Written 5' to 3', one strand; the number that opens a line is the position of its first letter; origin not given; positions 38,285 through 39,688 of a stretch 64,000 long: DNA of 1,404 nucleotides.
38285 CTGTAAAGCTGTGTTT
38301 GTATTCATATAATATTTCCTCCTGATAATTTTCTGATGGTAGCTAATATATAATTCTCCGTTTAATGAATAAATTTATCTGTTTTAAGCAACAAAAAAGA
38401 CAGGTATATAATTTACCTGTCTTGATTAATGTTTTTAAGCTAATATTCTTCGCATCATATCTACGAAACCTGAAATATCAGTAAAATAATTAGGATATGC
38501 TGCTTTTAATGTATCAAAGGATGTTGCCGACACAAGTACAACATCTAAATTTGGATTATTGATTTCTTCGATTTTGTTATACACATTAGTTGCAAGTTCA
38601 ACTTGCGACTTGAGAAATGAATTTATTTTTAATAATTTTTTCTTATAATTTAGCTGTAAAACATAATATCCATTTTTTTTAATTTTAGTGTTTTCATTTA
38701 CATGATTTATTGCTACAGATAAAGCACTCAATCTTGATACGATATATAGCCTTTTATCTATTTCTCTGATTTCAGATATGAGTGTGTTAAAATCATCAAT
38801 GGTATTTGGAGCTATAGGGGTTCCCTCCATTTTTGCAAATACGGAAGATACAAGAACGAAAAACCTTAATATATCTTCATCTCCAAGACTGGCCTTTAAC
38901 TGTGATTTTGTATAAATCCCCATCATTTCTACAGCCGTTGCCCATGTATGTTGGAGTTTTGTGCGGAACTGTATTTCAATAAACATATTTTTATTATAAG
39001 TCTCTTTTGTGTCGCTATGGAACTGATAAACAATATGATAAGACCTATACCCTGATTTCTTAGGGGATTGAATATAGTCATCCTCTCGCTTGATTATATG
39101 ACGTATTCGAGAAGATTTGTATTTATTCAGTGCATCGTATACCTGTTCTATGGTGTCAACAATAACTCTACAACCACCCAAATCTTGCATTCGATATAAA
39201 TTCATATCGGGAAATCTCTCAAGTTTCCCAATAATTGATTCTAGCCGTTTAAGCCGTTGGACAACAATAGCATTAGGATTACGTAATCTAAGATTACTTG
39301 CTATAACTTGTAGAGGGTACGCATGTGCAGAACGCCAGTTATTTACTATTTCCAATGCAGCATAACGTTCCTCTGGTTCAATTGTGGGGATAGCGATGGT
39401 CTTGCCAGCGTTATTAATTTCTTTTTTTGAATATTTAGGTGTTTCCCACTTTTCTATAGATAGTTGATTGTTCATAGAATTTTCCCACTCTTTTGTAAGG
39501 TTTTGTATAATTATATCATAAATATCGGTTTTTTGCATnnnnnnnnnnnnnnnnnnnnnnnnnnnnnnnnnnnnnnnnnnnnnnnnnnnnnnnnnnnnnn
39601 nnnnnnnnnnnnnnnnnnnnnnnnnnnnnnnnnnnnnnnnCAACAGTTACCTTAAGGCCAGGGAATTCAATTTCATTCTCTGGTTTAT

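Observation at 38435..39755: Phage-encoded RelA/SpoT-homologue (toxSAS/CapRel-like) gene with a tightly linked 66-aa upstream ORF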

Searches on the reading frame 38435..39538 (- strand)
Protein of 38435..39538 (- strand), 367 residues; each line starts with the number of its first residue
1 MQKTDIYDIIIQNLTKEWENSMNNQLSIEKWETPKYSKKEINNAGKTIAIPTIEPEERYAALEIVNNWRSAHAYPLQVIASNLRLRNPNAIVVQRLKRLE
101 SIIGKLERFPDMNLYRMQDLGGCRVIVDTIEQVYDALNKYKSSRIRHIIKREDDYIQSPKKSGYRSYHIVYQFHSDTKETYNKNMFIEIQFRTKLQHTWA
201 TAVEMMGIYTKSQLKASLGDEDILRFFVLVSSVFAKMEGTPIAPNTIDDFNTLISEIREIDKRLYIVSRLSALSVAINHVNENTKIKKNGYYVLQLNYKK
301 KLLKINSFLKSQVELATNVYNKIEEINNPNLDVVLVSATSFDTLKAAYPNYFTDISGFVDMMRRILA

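Call 3: search_protein_families(library=pfam, proteins=[window:38435-39538:-], max_evalue=1)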
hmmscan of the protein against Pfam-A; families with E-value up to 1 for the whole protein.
window:38435-39538:- (367 aa): 4 families
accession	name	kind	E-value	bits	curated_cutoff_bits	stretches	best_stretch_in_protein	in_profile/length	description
PF04607.23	RelA_SpoT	-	5.6e-21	75.4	27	1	94-209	1-108/113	Region found in RelA / SpoT proteins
PF11687.14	DUF3284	-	0.0004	20.7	23.7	1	3-74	11-82/119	Domain of unknown function (DUF3284)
PF17500.7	CKI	-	0.086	13.8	27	1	250-301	29-76/96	Colicin-K immunity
PF01781.23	Ribosomal_L38e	-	0.1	13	27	1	256-314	3-64/68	Ribosomal L38e protein family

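Call 4: search_protein_families(library=padloc, proteins=[window:38435-39538:-], max_evalue=1)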
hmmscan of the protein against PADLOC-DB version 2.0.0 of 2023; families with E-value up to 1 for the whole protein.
window:38435-39538:- (367 aa): 1 family
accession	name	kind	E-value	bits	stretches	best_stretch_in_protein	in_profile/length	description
PDLC04999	PDC-S33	-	5.7e-121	402.2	1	31-366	3-342/349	-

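Call 5: search_protein_families(library=phrogs, proteins=[window:38435-39538:-], max_evalue=1)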
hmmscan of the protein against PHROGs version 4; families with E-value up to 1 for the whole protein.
window:38435-39538:- (367 aa): 5 families
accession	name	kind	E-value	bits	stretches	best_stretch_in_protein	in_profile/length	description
phrog_4773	-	unknown function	1.1e-97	328.3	1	31-365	6-348/353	-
phrog_9640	-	unknown function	2.3e-07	31.4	1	104-206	59-167/365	-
phrog_32462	-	unknown function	1.5e-05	25.2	1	94-228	51-191/330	-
phrog_36637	-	unknown function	0.077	14.2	1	314-358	76-120/138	-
phrog_35454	-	unknown function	0.18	13.2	1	91-154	20-81/119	-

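Call 6: search_protein_families(library=ncbifam, proteins=[window:38435-39538:-], max_evalue=1)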
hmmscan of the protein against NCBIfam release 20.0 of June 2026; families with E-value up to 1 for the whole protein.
window:38435-39538:- (367 aa): 6 families
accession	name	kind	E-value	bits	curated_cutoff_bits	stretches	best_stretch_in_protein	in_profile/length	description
NF053588.1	GTPPhKinYjbM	equivalog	1.1e-17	64.5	320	1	87-202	35-151/201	GTP diphosphokinase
TIGR00691.1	spoT_relA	subfamily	7.1e-09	34.5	499.2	1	76-200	188-306/687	RelA/SpoT family protein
NF008124.0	PRK10872.1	equivalog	8.4e-07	27.9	728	1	89-199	246-346/744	GTP diphosphokinase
NF008303.0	PRK11092.1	equivalog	8.7e-05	20.9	947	1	63-169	200-308/702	bifunctional GTP diphosphokinase/guanosine-3',5'-bis pyrophosphate 3'-pyrophosphohydrolase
NF038049.1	SelD_rel_HyperS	equivalog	0.0017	17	250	1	120-173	21-76/465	SelD-related putative sulfur metabolism protein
NF010719.0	PRK14121.1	equivalog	0.077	12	402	1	2-47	277-321/396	tRNA (guanosine(46)-N7)-methyltransferase TrmB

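Call 7: search_solved_structures(query=window:38435-39538:-, max_evalue=1, show_alignments=3)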
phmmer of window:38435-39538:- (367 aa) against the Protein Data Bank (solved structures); distinct sequences matched with E-value up to 1: 16.
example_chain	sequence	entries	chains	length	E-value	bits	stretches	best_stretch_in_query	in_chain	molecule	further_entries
7ztb_A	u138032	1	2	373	3.3e-40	141.4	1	34-360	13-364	RelA/SpoT family protein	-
9erv_A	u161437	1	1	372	3.4e-40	141.4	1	34-360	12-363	RelA/SpoT family protein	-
3l9d_A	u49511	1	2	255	2.7e-13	53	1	86-206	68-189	Putative GTP pyrophosphokinase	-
2be3_A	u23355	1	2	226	6.9e-13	51.6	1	86-205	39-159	GTP pyrophosphokinase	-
5f2v_V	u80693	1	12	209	6.3e-11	45.2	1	87-205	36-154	GTP pyrophosphokinase YjbM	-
5ded_D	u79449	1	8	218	7e-11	45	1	87-205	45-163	GTP pyrophosphokinase YjbM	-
5dec_A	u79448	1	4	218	7e-11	45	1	87-205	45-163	GTP pyrophosphokinase YjbM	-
6fgk_A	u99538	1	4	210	7e-11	45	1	86-205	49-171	GTP pyrophosphokinase YwaC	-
6ewz_A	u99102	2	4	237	5.6e-08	35.5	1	85-202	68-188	GTP pyrophosphokinase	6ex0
6fgj_A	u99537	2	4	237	5.6e-08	35.5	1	85-202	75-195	GTP pyrophosphokinase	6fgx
5iqr_8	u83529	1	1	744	0.00014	24.3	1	83-198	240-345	GTP pyrophosphokinase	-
5kps_A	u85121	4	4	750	0.00014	24.3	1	83-198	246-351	GTP pyrophosphokinase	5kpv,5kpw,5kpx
5l3p_z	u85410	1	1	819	0.00017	24.1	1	83-198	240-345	GTP pyrophosphokinase,GTP pyrophosphokinase,GTP pyrophosphokinase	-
9s6k_B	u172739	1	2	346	0.00027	23.4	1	78-200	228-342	GTP pyrophosphokinase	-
1vj7_A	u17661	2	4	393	0.13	14.5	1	96-199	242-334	Bifunctional RELA/SPOT | Bifunctional (p)ppGpp synthase/hydrolase RelA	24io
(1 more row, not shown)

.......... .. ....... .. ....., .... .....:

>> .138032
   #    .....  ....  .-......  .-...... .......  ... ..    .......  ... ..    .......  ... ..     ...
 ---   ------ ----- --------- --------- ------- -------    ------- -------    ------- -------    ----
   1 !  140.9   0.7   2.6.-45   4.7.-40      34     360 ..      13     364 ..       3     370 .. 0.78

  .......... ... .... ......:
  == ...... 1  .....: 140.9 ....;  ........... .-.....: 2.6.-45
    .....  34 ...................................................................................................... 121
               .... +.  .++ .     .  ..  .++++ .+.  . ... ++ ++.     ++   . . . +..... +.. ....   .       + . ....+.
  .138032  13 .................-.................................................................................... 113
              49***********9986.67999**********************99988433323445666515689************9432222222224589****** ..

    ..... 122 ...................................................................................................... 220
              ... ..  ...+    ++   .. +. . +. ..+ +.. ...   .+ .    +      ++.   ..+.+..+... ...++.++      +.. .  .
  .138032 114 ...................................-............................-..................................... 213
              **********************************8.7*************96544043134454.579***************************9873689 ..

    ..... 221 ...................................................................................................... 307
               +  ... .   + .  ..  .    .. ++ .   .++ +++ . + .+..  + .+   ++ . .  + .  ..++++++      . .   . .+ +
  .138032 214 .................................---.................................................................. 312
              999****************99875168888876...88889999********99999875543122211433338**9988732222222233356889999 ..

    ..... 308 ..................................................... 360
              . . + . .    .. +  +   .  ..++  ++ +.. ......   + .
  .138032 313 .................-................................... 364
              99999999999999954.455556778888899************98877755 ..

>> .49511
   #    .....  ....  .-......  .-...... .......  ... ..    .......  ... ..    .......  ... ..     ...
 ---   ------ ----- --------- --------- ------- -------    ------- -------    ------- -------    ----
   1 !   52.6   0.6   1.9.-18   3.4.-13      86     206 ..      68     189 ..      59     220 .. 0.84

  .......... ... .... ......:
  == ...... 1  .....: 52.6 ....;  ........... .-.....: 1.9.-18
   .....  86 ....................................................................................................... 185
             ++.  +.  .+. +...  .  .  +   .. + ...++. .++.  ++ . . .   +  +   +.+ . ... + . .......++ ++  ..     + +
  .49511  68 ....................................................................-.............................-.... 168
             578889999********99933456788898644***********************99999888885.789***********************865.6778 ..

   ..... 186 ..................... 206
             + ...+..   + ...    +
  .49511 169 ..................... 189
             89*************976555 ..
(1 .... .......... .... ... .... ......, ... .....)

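Call 11: find_homologous_proteins(query=window:38435-39538:-)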
Query window:38435-39538:- (367 aa): 1642 proteins with E <= 0.001 among 3917 candidates; the best 120 are listed.
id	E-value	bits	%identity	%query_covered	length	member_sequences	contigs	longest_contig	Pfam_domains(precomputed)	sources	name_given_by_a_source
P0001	6.6e-238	806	100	100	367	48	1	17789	PF04607.24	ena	-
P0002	1.4e-205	700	87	100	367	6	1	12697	PF04607.24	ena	-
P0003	2.1e-205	699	87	100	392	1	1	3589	PF04607.24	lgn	-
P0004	4.2e-205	698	87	100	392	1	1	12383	PF04607.24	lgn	-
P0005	6.0e-205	698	87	100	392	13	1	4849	PF04607.24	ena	-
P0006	7.0e-205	698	87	100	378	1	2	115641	PF04607.24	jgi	jgi:ppGpp synthetase/RelA/SpoT-type nucleotidyltranferase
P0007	7.2e-205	698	87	100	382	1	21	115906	PF04607.24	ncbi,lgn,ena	-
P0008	7.9e-205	698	87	100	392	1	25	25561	PF04607.24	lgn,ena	-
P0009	1.4e-204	697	87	100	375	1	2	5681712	PF04607.24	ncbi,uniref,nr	ncbi:hypothetical protein [Enterocloster clostridioformis]|uniref:(P)ppGpp synthetase n=1 Tax=Entero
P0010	1.5e-204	697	87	100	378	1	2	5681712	PF04607.24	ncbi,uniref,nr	ncbi:hypothetical protein [Enterocloster clostridioformis]|uniref:hypothetical protein n=1 Tax=Enter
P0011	1.5e-204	697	87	100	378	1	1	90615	PF04607.24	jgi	jgi:ppGpp synthetase/RelA/SpoT-type nucleotidyltranferase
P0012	1.5e-204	697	87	100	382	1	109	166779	PF04607.24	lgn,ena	-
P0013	1.5e-204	697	87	100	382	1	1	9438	PF04607.24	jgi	-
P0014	1.6e-204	696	87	100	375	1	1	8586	PF04607.24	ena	-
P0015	1.7e-204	696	87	100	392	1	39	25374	PF04607.24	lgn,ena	-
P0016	4.4e-195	665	82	100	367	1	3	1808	PF04607.24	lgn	-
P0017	2.3e-193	660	81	100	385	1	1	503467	PF04607.24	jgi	-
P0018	2.0e-192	657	82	100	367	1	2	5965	PF04607.24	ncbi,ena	-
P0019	8.3e-192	655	82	100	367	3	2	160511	PF04607.24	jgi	jgi:ppGpp synthetase/RelA/SpoT-type nucleotidyltranferase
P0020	3.5e-190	649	80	99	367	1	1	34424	PF04607.24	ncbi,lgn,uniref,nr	ncbi:RelA/SpoT domain-containing protein [Lacrimispora indolis]|uniref:RelA/SpoT domain-containing p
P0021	1.2e-189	648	80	100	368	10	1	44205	PF04607.24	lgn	-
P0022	1.4e-189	647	80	100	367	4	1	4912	PF04607.24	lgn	-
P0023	4.6e-188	642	80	99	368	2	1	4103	PF04607.24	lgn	-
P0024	9.7e-187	638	79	100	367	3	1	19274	PF04607.24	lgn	-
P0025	2.5e-186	637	78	100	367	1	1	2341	PF04607.24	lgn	-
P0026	8.3e-184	628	77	100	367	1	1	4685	PF04607.24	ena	-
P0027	2.3e-182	624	80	94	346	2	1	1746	PF04607.24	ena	-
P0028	8.3e-180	615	77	100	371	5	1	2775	PF04607.24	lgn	-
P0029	5.7e-178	609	77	100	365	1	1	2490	PF04607.24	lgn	-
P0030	7.3e-178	609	76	100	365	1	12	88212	PF04607.24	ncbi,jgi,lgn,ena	jgi:ppGpp synthetase/RelA/SpoT-type nucleotidyltranferase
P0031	8.4e-178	609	75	100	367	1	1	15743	PF04607.24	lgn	-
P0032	1.0e-177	608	77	100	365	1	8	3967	PF04607.24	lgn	-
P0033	1.0e-177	608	76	100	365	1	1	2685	PF04607.24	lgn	-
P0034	2.2e-177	607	75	100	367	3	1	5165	PF04607.24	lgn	-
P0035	2.7e-177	607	77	100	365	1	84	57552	PF04607.24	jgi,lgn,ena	jgi:ppGpp synthetase/RelA/SpoT-type nucleotidyltranferase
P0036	3.1e-177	607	75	100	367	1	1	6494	PF04607.24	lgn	-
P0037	3.1e-177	607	76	100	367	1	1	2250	PF04607.24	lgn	-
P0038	4.0e-177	606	76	100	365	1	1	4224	PF04607.24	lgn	-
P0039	4.4e-177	606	76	100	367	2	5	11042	PF04607.24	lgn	-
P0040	4.9e-177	606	77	100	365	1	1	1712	PF04607.24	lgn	-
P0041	6.5e-177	606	74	100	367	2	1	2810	PF04607.24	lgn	-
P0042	1.0e-176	605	77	100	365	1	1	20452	PF04607.24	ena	-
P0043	1.1e-176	605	79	94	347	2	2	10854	PF04607.24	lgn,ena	-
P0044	1.1e-176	605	77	100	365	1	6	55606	PF04607.24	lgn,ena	-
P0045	1.3e-176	605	77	100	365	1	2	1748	PF04607.24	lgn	-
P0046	1.7e-176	604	77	100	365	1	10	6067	PF04607.24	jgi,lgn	jgi:ppGpp synthetase/RelA/SpoT-type nucleotidyltranferase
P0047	1.9e-176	604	75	100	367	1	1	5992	PF04607.24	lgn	-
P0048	3.5e-176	603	76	100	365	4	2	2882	PF04607.24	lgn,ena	-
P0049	6.4e-176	602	74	100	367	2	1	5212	PF04607.24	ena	-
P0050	1.3e-175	601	75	100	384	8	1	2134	PF04607.24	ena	-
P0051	1.6e-175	601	74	100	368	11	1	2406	PF04607.24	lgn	-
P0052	2.8e-175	600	75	100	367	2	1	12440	PF04607.24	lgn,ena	-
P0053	5.1e-175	600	76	100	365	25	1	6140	PF04607.24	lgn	-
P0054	7.4e-175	599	74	100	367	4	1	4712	PF04607.24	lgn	-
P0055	8.4e-175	599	75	100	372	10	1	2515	PF04607.24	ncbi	-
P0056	1.1e-174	598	74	100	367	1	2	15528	PF04607.24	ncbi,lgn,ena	-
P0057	1.1e-174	598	76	95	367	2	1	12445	PF04607.24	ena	-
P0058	1.1e-174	598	75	100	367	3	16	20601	PF04607.24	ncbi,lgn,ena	-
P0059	1.4e-174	598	74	100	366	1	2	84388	PF04607.24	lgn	-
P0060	1.5e-174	598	74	100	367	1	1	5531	PF04607.24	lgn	-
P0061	1.9e-174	598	74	99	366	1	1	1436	PF04607.24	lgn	-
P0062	1.6e-173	595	74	100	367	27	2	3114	PF04607.24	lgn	-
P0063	3.9e-173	593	74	100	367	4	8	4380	PF04607.24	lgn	-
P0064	6.6e-173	593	73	100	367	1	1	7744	PF04607.24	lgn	-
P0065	7.3e-173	592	75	100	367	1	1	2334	PF04607.24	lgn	-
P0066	7.9e-173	592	75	100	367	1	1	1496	PF04607.24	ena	-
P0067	1.4e-172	592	74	99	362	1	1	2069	PF04607.24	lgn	-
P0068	1.6e-172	591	74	99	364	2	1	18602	PF04607.24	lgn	-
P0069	2.3e-172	591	74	100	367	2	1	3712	PF04607.24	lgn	-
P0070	3.8e-172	590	72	100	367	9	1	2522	PF04607.24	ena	-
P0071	6.0e-172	589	74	99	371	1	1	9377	PF04607.24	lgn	-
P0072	1.1e-171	589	74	100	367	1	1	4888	PF04607.24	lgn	-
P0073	1.2e-171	588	72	100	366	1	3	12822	PF04607.24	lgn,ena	-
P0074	1.4e-171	588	72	100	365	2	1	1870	PF04607.24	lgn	-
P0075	3.6e-171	587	74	100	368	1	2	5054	PF04607.24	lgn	-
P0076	4.1e-171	587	74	100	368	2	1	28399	PF04607.24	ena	-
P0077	5.5e-171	586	74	100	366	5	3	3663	PF04607.24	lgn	-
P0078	5.7e-171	586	73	100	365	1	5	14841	PF04607.24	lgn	-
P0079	6.5e-171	586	73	96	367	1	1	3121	PF04607.24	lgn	-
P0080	7.2e-171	586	74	100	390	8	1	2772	PF04607.24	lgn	-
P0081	2.8e-170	584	73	100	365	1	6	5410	PF04607.24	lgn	-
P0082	4.2e-170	583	74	100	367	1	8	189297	PF04607.24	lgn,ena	-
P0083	1.0e-169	582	74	100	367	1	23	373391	PF04607.24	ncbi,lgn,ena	-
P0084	1.4e-169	582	74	100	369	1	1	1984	PF04607.24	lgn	-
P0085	1.5e-169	582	72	100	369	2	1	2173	PF04607.24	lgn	-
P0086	1.6e-169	581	72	100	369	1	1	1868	PF04607.24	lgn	-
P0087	2.3e-169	581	74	100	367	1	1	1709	PF04607.24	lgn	-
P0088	3.4e-169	580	73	100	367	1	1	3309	PF04607.24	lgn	-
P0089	4.5e-169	580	74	99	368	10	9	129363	PF04607.24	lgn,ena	-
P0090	8.3e-169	579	72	100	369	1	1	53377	PF04607.24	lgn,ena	-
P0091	1.4e-168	578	73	100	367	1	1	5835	PF04607.24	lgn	-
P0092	2.2e-168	578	72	98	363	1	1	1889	PF04607.24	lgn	-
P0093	3.6e-168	577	72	100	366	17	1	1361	PF04607.24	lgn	-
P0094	5.6e-168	576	70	100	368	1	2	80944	PF04607.24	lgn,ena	-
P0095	6.0e-168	576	72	100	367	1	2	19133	PF04607.24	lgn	-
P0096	1.5e-167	575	72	99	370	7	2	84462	PF04607.24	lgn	-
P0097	1.5e-167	575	71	100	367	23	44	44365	PF04607.24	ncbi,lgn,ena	-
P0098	1.5e-167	575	73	100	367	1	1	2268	PF04607.24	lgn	-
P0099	2.8e-167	574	72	100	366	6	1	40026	PF04607.24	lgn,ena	-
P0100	1.1e-166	572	71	100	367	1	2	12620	PF04607.24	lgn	-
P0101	2.4e-166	571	70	100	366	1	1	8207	PF04607.24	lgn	-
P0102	2.4e-166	571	72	99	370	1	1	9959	PF04607.24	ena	-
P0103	2.8e-166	571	76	94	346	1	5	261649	PF04607.24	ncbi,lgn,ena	-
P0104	5.9e-166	570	69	100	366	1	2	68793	PF04607.24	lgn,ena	-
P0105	6.3e-166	570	70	100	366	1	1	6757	PF04607.24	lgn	-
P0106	1.5e-165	568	70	100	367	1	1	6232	PF04607.24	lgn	-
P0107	4.5e-165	567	71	100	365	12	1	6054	PF04607.24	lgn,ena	-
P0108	2.1e-164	565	69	100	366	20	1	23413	PF04607.24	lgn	-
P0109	2.1e-164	565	70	99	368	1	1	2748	PF04607.24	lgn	-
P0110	3.1e-164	564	71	99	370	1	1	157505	PF04607.24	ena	-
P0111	3.6e-164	564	70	100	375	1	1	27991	PF04607.24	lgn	-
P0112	3.9e-164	564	71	100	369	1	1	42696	PF04607.24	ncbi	-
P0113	7.6e-164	563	69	99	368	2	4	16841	PF04607.24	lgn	-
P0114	1.8e-163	562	72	100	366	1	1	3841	PF04607.24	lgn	-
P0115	7.7e-163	559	70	100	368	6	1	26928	PF04607.24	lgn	-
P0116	1.4e-162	559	70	99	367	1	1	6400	PF04607.24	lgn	-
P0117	3.2e-162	557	69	100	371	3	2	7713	PF04607.24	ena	-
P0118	4.3e-162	557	70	99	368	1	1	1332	PF04607.24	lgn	-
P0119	6.3e-162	556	69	100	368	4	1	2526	PF04607.24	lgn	-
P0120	2.6e-161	554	69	99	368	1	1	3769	PF04607.24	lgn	-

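Call 14: find_related_loci(query=window:38435-39538:-, collection=viral_contigs, flank=6000)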
Query window:38435-39538:- (367 aa) in viral_contigs; peptide patterns used: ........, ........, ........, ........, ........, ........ (x = any residue, [..] = any of these).
50 stretches matched a pattern; 34 encode a relative of the query (tblastn E <= 1e-3); 34 distinct loci.
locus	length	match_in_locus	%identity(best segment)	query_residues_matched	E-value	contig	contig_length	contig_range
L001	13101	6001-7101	87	1-367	0e+0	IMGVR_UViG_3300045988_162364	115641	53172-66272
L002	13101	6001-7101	87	1-367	0e+0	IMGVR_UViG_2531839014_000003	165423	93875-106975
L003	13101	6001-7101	87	1-367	0e+0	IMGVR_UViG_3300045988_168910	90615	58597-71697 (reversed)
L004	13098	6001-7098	81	1-366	0e+0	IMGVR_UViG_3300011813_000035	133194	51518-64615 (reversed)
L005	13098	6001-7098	83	1-366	0e+0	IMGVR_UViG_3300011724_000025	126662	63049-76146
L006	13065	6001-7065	64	5-366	8e-150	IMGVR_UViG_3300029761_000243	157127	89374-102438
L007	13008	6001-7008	67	30-366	5e-149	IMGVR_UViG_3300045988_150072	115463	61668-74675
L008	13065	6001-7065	64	5-366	5e-149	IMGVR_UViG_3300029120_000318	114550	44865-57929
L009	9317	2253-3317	64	5-366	5e-149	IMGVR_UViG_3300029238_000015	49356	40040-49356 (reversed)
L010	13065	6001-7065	64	5-366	4e-149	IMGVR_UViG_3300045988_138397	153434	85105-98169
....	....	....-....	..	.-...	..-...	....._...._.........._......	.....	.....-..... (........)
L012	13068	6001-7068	64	5-366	1e-148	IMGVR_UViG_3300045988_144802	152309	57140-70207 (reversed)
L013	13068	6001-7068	64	5-366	1e-148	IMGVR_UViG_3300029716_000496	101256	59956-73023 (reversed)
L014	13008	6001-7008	67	30-366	2e-148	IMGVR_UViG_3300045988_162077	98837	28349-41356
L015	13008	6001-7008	67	30-366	2e-148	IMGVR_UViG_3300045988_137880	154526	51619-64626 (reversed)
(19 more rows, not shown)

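Call 15: find_related_loci(query=window:38435-39538:-, collection=genome_contigs, flank=6000)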
Query window:38435-39538:- (367 aa) in genome_contigs; peptide patterns used: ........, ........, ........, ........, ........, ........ (x = any residue, [..] = any of these).
138 stretches matched a pattern; 5 encode a relative of the query (tblastn E <= 1e-3); 5 distinct loci.
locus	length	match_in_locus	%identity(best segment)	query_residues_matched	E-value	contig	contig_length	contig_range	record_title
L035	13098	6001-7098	81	1-366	0e+0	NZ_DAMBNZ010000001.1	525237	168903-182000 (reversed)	MAG: Lacrimispora sp. isolate CTOTU49096 NODE_1_length_525237_cov_8.288369, whole genome shotgun sequence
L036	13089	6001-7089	76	5-367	0e+0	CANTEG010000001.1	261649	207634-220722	MAG TPA_asm: uncultured Lachnospiraceae bacterium isolate SRR13921779_bin.33_metawrap_v1.3_MAG genome assembly, contig:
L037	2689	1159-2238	60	5-366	8e-158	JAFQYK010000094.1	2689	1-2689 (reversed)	MAG: Clostridia bacterium isolate RGIG2264 Goat_Duodenum-3__c48152, whole genome shotgun sequence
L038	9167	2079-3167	62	1-366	2e-149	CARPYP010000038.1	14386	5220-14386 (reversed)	MAG TPA_asm: uncultured Clostridia bacterium isolate MGBC114284 genome assembly, contig: MGBC114284.38, whole genome sho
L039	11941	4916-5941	41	31-366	1e-81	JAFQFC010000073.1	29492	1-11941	MAG: Oscillospiraceae bacterium isolate RGIG1762 Goat_Cecum-3__c937047, whole genome shotgun sequence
